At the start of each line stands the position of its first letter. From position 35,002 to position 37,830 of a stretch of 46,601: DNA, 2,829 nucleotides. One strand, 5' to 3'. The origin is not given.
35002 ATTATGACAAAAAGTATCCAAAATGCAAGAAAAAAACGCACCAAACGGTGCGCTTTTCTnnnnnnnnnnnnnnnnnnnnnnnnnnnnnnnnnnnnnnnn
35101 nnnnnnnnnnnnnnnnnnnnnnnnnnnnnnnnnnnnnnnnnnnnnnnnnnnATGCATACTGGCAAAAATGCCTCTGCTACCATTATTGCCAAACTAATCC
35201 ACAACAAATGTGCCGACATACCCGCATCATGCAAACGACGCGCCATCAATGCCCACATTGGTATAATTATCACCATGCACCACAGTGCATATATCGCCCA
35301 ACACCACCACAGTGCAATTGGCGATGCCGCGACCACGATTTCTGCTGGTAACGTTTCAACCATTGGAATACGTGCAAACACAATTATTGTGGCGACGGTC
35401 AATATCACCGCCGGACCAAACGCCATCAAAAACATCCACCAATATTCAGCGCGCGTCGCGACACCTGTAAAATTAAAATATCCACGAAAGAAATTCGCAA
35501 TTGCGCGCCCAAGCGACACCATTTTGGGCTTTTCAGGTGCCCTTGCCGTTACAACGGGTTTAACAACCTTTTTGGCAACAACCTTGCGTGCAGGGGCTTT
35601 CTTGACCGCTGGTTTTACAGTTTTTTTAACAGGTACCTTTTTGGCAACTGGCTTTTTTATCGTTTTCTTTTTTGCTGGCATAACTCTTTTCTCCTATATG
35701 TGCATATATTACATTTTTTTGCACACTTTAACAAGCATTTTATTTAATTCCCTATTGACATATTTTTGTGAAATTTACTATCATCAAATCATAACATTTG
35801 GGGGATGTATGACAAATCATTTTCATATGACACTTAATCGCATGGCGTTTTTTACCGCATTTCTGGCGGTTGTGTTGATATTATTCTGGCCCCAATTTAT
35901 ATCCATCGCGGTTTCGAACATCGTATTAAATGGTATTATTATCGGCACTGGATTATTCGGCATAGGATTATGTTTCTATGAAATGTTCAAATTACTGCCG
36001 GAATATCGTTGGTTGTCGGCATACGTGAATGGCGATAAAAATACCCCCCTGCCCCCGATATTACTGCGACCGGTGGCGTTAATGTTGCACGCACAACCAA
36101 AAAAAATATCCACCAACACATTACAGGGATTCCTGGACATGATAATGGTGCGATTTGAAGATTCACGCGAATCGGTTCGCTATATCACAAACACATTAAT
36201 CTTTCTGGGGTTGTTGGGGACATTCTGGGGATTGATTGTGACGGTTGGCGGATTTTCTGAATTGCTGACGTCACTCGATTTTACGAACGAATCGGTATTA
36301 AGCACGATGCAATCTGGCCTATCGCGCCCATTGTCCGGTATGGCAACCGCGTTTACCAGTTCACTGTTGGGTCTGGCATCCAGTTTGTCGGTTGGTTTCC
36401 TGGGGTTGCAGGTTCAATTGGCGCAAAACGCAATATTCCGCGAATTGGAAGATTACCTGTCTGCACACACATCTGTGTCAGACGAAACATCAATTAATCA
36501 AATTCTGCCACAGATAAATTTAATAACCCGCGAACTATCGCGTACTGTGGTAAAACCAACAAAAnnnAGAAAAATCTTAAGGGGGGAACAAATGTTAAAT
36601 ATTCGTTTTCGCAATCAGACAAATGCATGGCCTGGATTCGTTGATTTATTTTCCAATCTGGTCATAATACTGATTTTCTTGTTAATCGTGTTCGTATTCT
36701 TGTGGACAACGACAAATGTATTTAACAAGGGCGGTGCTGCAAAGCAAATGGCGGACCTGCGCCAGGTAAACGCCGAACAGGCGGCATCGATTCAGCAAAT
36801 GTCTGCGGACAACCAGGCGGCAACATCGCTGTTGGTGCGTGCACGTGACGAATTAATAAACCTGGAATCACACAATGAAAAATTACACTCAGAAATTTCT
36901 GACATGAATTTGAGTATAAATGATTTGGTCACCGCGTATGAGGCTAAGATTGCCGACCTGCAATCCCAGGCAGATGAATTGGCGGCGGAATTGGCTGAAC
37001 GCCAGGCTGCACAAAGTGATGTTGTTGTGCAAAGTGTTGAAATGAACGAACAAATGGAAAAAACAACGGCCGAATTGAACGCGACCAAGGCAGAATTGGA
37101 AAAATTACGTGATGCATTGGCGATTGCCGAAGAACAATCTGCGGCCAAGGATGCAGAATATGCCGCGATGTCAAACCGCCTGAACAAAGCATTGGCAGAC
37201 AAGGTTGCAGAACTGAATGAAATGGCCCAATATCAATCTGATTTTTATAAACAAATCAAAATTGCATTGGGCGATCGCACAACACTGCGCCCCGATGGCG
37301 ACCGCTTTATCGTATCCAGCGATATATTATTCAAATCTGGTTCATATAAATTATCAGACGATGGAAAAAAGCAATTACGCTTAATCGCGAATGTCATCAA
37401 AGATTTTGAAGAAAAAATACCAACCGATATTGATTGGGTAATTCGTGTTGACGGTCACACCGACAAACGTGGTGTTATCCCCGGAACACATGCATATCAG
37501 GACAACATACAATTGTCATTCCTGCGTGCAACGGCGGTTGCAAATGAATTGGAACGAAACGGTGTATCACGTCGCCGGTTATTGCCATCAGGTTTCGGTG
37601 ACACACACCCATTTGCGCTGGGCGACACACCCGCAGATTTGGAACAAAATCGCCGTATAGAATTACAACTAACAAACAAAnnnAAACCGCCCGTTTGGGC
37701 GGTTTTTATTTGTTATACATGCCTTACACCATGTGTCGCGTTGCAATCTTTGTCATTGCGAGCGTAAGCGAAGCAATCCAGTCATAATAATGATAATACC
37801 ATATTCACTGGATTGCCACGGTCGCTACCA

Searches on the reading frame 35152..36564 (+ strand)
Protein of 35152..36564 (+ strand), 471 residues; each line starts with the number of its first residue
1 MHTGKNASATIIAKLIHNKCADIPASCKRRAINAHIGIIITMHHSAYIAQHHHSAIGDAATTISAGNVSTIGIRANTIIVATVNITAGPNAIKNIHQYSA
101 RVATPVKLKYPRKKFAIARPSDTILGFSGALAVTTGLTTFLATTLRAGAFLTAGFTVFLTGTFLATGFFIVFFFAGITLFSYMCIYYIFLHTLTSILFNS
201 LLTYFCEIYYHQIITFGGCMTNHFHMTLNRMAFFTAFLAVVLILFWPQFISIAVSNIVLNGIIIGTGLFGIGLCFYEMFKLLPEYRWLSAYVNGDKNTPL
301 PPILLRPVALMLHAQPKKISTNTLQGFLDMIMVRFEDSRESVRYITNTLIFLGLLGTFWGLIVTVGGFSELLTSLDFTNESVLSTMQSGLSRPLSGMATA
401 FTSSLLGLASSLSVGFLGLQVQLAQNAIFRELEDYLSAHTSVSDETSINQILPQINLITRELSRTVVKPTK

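Call 30: search_protein_families(library=pfam, proteins=[window:35152-36564:+], max_evalue=0.001)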
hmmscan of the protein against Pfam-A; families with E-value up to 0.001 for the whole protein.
window:35152-36564:+ (471 aa): 1 family
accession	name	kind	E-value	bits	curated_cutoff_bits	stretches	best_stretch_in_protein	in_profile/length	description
PF01618.21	MotA_ExbB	-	0.00044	20.4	22.9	0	298-409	4-102/127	MotA/TolQ/ExbB proton channel family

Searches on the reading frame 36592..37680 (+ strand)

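Call 30: search_protein_families(library=pfam, proteins=[window:36592-37680:+], max_evalue=0.001)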
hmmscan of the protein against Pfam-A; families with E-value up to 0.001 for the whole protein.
window:36592-37680:+ (363 aa): 2 families
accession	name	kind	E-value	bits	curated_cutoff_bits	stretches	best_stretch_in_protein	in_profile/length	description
PF00691.25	OmpA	-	1.3e-16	61.1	27.2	1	246-354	1-98/98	OmpA family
PF24151.2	ArlX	-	6.1e-06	26.3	28.7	1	25-153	11-142/229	ArlX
